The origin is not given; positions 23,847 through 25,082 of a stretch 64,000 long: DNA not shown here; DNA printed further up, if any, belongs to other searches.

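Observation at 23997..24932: One-component membrane-anchored regulator: extracellular CWB2-like domain, single TM, cytoplasmic winged HTH, co-transcribed with a CorC/HlyC transporter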

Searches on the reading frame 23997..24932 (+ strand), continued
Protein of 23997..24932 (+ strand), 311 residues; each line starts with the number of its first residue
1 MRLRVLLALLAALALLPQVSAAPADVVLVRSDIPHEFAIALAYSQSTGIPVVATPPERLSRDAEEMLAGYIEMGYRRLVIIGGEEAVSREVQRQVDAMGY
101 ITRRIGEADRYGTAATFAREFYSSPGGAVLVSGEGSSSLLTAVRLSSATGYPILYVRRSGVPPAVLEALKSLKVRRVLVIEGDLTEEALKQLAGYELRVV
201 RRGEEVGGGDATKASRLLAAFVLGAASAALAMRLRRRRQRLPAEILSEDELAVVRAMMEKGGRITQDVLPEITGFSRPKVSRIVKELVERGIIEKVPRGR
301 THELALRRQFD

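Call 32: search_protein_families(library=ncbifam, proteins=[L043:579-1913:+, L011:8916-9845:+, L011:9842-10828:+, L038:3692-3967:+, L002:10845-11465:+, L037:7466-7735:+, L027:1475-2413:+, L045:6921-7937:+, L027:4470-5351:+, L027:5400-6104:+], max_evalue=0.00001)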
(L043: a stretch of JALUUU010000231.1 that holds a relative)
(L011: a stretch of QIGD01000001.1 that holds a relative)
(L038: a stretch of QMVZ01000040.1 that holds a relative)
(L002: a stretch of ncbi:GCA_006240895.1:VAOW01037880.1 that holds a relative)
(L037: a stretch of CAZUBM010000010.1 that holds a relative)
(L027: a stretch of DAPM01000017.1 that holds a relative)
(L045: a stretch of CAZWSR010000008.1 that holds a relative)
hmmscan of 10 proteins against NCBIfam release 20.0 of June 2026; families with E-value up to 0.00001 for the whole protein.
L043:579-1913:+ (444 aa): 8 families
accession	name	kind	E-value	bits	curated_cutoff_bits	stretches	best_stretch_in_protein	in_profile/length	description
NF040825.1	UDPMaNacDH_Arch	equivalog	1.1e-129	433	750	1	14-426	2-403/418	UDP-N-acetyl-D-mannosamine dehydrogenase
TIGR03026.1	NDP-sugDHase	subfamily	1.9e-129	432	189.8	1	14-421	2-412/413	nucleotide sugar dehydrogenase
NF008286.0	PRK11064.1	equivalog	4e-96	322.2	459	1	14-410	5-410/420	UDP-N-acetyl-D-mannosamine dehydrogenase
NF041297.1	UDPGDh_AglM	equivalog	1.3e-65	222.1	670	1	14-435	2-424/429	UDP-glucose 6-dehydrogenase AglM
NF047673.2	TeichurnBiosyTuaD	equivalog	3e-60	204.6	700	1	14-440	3-430/439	UDP-glucose 6-dehydrogenase TuaD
NF011729.0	PRK15182.1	equivalog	5.3e-54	183.6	592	1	12-424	6-416/425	Vi polysaccharide biosynthesis UDP-N-acetylglucosamine C-6 dehydrogenase TviB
NF011631.0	PRK15057.1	equivalog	6.8e-14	51.8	757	1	14-380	2-353/388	UDP-glucose 6-dehydrogenase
NF012005.0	PRK15461.1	equivalog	2.6e-06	26.9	348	0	13-51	2-40/298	sulfolactaldehyde 3-reductase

L011:8916-9845:+ (309 aa): 8 families
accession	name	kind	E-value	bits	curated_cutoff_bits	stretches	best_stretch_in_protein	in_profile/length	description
NF040722.1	MfnD_Meth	equivalog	1.4e-44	152.6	400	1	3-264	1-260/288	tyramine--L-glutamate ligase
TIGR03909.1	pyrrolys_PylC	equivalog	4.3e-12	45.4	248.3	1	59-291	49-290/374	3-methylornithine--L-lysine ligase PylC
NF009402.0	PRK12767.1-1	equivalog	4.8e-09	35.5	218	1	89-257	93-280/329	carbamoyl phosphate synthase-like protein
NF009405.0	PRK12767.1-4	equivalog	6.7e-09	35.2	390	1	68-255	64-266/320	carbamoyl phosphate synthase-like protein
NF002563.0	PRK02186.1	subfamily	2.7e-08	32.5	625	1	102-269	98-293/890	argininosuccinate lyase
NF009406.0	PRK12767.1-5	equivalog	8.4e-08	31.6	271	1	76-264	79-281/327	carbamoyl phosphate synthase-like protein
NF053643.1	Ddl_archaea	equivalog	1.1e-06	27.9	500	1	87-268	81-285/367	putative pseudomurein biosynthesis ATP-grasp protein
NF009403.0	PRK12767.1-2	equivalog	7.6e-06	25.3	286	0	131-184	137-193/342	carbamoyl phosphate synthase-like protein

L011:9842-10828:+ (328 aa): 2 families
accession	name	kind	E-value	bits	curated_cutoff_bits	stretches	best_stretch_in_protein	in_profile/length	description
TIGR03123.1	one_C_unchar_1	hypoth_equivalog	7e-86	288.4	244.1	1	9-320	3-323/327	probable H4MPT-linked C1 transfer pathway protein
NF040623.1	MfnF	equivalog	2.7e-72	243.7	520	1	5-289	1-288/324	(4-{4-[2-(gamma-L-glutamylamino)ethyl]phenoxymethyl}furan-2-yl)methanamine synthase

L038:3692-3967:+ (91 aa): 2 families
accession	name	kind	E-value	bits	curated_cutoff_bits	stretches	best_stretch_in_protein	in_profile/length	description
TIGR00489.1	aEF-1_beta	equivalog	5.5e-17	61.6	61.2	1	4-88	1-85/88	elongation factor 1-beta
NF001670.0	PRK00435.1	equivalog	1.4e-14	53.8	67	1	4-91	1-88/88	elongation factor 1-beta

L002:10845-11465:+ (206 aa): 5 families
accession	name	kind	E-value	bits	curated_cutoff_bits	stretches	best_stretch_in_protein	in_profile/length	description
NF040622.1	MfnE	equivalog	1.4e-42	145.8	300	1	9-201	1-207/211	[5-(aminomethyl)furan-3-yl]methyl phosphate kinase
TIGR00761.1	argB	equivalog_domain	3.6e-08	33.2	151.3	0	111-164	151-207/231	acetylglutamate kinase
TIGR02076.1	pyrH_arch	equivalog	5e-07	29.5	158.05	0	11-68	2-70/222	UMP kinase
NF010662.0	PRK14058.1-4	equivalog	1.1e-06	28.1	194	0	112-159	166-213/264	[LysW]-aminoadipate/[LysW]-glutamate kinase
NF040647.1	IPPK_Arch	equivalog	8.4e-06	25.2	120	0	114-144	152-182/259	isopentenyl phosphate kinase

L037:7466-7735:+ (89 aa): 0 families

L027:1475-2413:+ (312 aa): 34 families (the best 25 are shown)
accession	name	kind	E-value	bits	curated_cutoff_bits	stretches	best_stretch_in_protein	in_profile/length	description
TIGR03999.1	thiol_BshA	equivalog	2.8e-32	112.1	273.7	1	67-304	81-330/375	N-acetyl-alpha-D-glucosaminyl L-malate synthase BshA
NF041876.1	EPS_EpsE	equivalog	2.2e-27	96.3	400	1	67-309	110-358/389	exopolysaccharide biosynthesis GT4 family glycosyltransferase EpsE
NF047684.1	TeichurnBiosyTuaC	equivalog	7.9e-21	74.4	550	1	66-309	104-351/391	teichuronic acid biosynthesis protein TuaC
TIGR03088.1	stp2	hypoth_equivalog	8.6e-21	74.4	409.05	1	163-309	188-335/374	TIGR03088 family PEP-CTERM/XrtA system glycosyltransferase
NF007396.0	PRK09922.1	equivalog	4.9e-19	68.4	385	1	60-309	77-323/361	lipopolysaccharide 1,6-galactosyltransferase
TIGR02149.1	glgA_Coryne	subfamily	2.2e-18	66.5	302.4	1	63-288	76-325/391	glycogen synthase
NF038255.1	exopoly_VpsD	equivalog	6e-18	64.9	300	1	53-306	79-344/381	VpsD family glycosyltransferase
TIGR04047.1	MSMEG_0565_glyc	hypoth_equivalog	2.2e-17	63.2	259.85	1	164-310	188-339/373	MSMEG_0565 family glycosyltransferase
NF038295.1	EPS_HpsP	equivalog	1.7e-16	60.2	550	1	143-311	183-351/388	hormogonium polysaccharide biosynthesis glycosyltransferase HpsP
TIGR03449.1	mycothiol_MshA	equivalog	2.1e-15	56.6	462.5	1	162-308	212-365/406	D-inositol-3-phosphate glycosyltransferase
NF046085.1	XrtY_assoc_Gly1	equivalog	1.9e-14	53.4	400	1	110-308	146-345/387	XrtY-associated glycosyltransferase XYAG1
NF047880.1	glyco_SdgA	exception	2.1e-14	53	800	1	146-311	290-455/488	serine-aspartate repeat adhesin O-glycosyltransferase SdgA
NF050063.1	ProtGlycPglJ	equivalog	4.4e-14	52.5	500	1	160-277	185-296/363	N-acetylgalactosamine-N,N'-diacetylbacillosaminyl-diphospho-undecaprenol 4-alpha-N-acetylgalactosaminyltransferase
NF053513.1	Gtran_IagA_BgsA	equivalog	1.8e-13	50.2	460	1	162-277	152-266/333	LTA glycolipid anchor biosynthesis glycosyltransferase, IagA/BgsA family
NF038229.1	Glyco4_Geo_Pelo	equivalog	2.1e-13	50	400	1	72-282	57-273/338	GPMC system family 4 glycosyltransferase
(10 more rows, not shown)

L045:6921-7937:+ (338 aa): 0 families

L027:4470-5351:+ (293 aa): 1 family
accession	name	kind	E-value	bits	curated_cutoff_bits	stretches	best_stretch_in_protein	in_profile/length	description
NF053644.1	MraY_archaea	equivalog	5.5e-13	48.9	450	2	116-210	176-276/340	pseudomurein biosynthesis MraY family phospho-N-acetylmuramoyl-pentapeptide-transferase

L027:5400-6104:+ (234 aa): 13 families
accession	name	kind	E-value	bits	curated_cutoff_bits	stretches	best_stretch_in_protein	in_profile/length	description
NF058614.1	PPMAGASynPpgS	equivalog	2.6e-43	148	370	1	7-228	4-222/226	polyprenyl-phospho-N-acetylgalactosaminyl synthase PpgS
TIGR04182.1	glyco_TIGR04182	equivalog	8.8e-35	120.5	325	1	6-225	3-214/293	S-layer glycoprotein N-glycosyltransferase AglJ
NF041391.1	DPhHxTase_Halo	equivalog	1.9e-23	82.6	375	1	11-226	3-206/213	dolichyl-phosphate hexose transferase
NF007986.1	PRK10714.1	equivalog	6.5e-14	51.7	529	1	5-173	8-176/316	undecaprenyl-phosphate 4-deoxy-4-formamido-L-arabinose transferase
NF047588.1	GlcsyltransPgfSStrep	equivalog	1.2e-13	51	500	1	5-189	3-188/308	glycosyltransferase PgfS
TIGR03937.1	PgaC_IcaA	equivalog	6.3e-13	48.5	422.3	1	4-115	46-161/407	poly-beta-1,6-N-acetyl-D-glucosamine synthase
TIGR01556.1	rhamnosyltran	subfamily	6.4e-11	42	200.55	1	19-138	7-131/281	rhamnosyltransferase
NF041875.1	EPS_EpsD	equivalog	7.6e-11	42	370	1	7-148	3-146/325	exopolysaccharide biosynthesis glycosyltransferase EpsD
TIGR04283.1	glyco_like_mftF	equivalog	2.4e-10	40.4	182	1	8-118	4-107/221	TIGR04283 family arsenosugar biosynthesis glycosyltransferase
NF010496.0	PRK13915.1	equivalog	3.2e-09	36.3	262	1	4-108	32-145/307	glucosyl-3-phosphoglycerate synthase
TIGR03469.1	HpnB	hypoth_equivalog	5.9e-08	32.1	379.25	1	5-112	46-167/386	hopene-associated glycosyltransferase HpnB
NF007482.0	PRK10073.1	equivalog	1.7e-06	27.3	423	1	3-111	6-116/334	glycosyltransferase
NF047683.1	TeichurnBiosyTuaG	equivalog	2.5e-06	27.3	400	1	4-127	6-134/252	teichuronic acid biosynthesis protein TuaG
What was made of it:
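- It scores TIGR03026 432 bits against 189.8, and its best named model is the archaeal UDP-ManNAc dehydrogenase (call 32).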

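Call 41: list_cluster_members(proteins=[P0015, P0016, P0017, P0020, P0021, P0025, P0029, P0034, P0044, P0052])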
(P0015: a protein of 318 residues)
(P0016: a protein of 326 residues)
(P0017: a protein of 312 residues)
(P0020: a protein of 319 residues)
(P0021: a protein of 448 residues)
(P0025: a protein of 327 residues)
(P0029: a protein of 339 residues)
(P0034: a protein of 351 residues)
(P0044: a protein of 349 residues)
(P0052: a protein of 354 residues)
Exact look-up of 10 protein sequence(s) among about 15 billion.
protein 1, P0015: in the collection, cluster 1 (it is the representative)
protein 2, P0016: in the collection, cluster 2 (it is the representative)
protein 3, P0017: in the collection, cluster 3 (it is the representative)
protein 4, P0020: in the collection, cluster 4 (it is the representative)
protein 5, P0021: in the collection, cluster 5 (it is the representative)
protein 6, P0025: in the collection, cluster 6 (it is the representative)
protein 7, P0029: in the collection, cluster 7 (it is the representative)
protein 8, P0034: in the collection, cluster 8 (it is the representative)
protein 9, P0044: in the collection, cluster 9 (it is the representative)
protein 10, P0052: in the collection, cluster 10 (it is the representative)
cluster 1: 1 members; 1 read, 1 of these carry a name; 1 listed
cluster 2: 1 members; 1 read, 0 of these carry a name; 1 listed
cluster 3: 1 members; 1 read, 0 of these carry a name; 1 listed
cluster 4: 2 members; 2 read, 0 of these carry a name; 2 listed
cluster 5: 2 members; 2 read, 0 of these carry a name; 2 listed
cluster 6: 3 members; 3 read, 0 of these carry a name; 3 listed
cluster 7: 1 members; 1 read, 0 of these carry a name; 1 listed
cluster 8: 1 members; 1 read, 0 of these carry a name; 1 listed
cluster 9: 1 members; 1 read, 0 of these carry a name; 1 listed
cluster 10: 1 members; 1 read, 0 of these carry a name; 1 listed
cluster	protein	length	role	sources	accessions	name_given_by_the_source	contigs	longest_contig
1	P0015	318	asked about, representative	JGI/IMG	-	uncharacterized membrane protein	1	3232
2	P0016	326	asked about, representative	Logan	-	-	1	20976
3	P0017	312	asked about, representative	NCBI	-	-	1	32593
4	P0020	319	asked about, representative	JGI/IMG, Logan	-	-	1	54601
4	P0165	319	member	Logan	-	-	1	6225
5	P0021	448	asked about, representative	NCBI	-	-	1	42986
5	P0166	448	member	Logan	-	-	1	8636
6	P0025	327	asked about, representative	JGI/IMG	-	-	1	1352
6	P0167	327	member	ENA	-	-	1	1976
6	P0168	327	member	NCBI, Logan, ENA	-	-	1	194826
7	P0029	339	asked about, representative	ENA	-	-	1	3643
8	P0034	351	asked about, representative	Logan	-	-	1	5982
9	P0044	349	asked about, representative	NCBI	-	-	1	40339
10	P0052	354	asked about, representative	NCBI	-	-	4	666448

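Call 47: search_solved_structures(query=A1, max_evalue=0.1, show_alignments=2)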
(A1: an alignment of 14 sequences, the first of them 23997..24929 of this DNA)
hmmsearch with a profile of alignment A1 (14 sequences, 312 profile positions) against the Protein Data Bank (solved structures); distinct sequences matched with E-value up to 0.1: 9.
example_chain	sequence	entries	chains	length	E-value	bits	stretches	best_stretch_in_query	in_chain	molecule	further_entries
5j72_A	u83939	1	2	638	7.5e-16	61.5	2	72-191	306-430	Putative N-acetylmuramoyl-L-alanine amidase,autolysin cwp6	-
5j6q_A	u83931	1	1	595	2.7e-12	49.8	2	75-154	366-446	Cell wall binding protein cwp8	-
7acz_B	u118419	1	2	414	3.7e-12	49.4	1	76-137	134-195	SLPH (HMW SLP)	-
8bby_B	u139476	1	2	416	3.8e-12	49.3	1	76-137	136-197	S-layer protein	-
7acx_B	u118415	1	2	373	2e-11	47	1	76-139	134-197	S-layer protein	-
7acy_B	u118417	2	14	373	2.2e-11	46.8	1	76-139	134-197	S-layer protein | Precursor of the S-layer proteins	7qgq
9f8f_B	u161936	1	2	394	5.1e-10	42.3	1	76-139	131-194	SLPH - S-layer protein HMW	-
9f8e_B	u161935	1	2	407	2.9e-07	33.3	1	75-139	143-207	S-layer protein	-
8c7t_A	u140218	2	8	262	0.024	17.1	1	208-300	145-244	GTP-sensing transcriptional pleiotropic repressor CodY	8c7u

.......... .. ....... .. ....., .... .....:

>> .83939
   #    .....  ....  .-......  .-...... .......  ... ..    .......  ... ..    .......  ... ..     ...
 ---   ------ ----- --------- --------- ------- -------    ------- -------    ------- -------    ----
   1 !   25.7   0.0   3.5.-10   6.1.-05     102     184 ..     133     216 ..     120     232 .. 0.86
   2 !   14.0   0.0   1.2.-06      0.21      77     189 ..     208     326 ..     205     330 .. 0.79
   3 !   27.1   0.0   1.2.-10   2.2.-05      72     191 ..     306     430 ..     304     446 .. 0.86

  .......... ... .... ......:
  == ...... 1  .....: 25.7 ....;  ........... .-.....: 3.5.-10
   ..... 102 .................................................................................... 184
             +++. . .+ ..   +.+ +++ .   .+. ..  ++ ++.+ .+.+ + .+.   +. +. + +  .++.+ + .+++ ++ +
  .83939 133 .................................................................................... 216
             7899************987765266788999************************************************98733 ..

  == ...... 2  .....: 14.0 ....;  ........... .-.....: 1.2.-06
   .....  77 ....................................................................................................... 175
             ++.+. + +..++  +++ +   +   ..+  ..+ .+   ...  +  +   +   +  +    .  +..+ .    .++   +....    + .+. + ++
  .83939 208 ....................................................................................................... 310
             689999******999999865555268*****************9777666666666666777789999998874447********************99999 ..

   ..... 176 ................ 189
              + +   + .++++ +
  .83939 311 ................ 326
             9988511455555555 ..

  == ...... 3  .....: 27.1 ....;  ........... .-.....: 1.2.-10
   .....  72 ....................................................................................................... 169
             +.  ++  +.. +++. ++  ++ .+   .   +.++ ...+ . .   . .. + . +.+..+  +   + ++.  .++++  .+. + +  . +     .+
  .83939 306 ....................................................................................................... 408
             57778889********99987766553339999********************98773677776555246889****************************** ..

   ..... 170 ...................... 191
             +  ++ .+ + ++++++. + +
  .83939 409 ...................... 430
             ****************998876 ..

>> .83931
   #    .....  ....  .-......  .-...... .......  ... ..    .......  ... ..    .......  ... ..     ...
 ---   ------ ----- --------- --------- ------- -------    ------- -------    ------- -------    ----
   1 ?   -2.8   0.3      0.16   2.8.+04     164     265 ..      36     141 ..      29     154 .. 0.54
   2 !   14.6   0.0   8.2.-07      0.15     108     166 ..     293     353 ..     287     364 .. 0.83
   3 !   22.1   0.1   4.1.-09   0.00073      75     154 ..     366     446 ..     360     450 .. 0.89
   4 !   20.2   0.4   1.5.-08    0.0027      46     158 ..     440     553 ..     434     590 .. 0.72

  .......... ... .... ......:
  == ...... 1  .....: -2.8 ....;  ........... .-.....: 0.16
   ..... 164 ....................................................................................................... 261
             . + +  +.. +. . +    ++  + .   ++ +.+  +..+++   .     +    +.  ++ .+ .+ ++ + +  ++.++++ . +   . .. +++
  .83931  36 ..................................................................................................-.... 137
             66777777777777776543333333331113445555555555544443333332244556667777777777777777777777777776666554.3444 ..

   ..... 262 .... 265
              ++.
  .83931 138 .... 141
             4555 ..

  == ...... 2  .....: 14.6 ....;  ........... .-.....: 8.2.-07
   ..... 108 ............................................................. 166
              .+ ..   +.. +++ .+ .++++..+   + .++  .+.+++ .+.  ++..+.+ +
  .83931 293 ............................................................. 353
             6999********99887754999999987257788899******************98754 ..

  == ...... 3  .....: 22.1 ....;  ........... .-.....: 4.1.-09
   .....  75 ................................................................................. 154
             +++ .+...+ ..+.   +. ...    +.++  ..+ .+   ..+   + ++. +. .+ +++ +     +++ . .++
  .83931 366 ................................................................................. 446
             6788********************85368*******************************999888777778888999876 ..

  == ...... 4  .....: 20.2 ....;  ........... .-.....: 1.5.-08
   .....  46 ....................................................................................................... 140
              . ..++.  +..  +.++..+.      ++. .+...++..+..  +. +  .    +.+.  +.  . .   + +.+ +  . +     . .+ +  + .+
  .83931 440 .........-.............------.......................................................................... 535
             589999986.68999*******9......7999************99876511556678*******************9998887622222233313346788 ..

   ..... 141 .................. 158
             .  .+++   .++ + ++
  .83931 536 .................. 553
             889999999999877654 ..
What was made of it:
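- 24297..24596 (+): CWB2 repeat 2, residues 101-200, with the canonical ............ signature. HMM alignment to Cwp6 (call 47).
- On CWB2 cell-wall-binding module (PF04122): Cwp6 at E 7.5e-16 (call 47).
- Checked: A profile search of PDB sequences hits Cwp6 at E 7.5e-16 (call 47).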

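Call 52: search_protein_families(library=pfam, proteins=[L013:585-5855:-, L013:6943-7680:+, L045:6921-7937:+, L037:7466-7735:+, L006:6891-7343:-], max_evalue=0.001)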
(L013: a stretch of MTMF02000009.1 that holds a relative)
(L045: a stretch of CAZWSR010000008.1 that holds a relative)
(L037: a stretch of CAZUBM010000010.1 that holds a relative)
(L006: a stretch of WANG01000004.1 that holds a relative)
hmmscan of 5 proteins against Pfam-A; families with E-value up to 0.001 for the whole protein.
L013:585-5855:- (1756 aa): 7 families
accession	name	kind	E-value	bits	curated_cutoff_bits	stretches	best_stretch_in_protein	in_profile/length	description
PF05048.19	NosD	-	1e-73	247.8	23.6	3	112-287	33-210/212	Periplasmic copper-binding protein (NosD)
PF13229.12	Beta_helix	-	2.5e-61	206.4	25.9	4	413-556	1-148/158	Right handed beta helix region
PF19077.6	Big_13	-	1.9e-30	105.8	27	1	906-957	52-102/102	Bacterial Ig-like domain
PF04122.17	CW_binding_2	-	2.3e-16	60.6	24.9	2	1583-1653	11-73/73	Cell wall binding domain 2 (CWB2)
PF17957.7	Big_7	-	5.2e-11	43.5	24.1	0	1128-1177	1-54/70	Bacterial Ig domain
PF09136.16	Glucodextran_B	-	4.9e-06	26.8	27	0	1097-1120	55-78/83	Glucodextranase, domain B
PF13754.12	Big_3_4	-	1.3e-05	25.5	27.3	0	757-806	31-79/106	Domain of unknown function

L013:6943-7680:+ (245 aa): 3 families
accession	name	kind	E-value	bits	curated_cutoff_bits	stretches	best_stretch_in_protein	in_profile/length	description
PF04002.20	RadC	-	4.2e-41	140.1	22.1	1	122-244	1-121/121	RadC-like JAB domain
PF20582.4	UPF0758_N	-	2.4e-27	95.3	27.1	1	23-100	1-77/77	UPF0758 N-terminal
PF14520.12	HHH_5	-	0.00092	20.1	27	0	67-103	15-52/57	Helix-hairpin-helix domain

L045:6921-7937:+ (338 aa): 1 family
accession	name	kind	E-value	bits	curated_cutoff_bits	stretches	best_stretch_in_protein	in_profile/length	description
PF04007.18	DUF354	-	1.7e-69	235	22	1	6-312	1-325/349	Protein of unknown function (DUF354)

L037:7466-7735:+ (89 aa): 0 families

L006:6891-7343:- (150 aa): 0 families
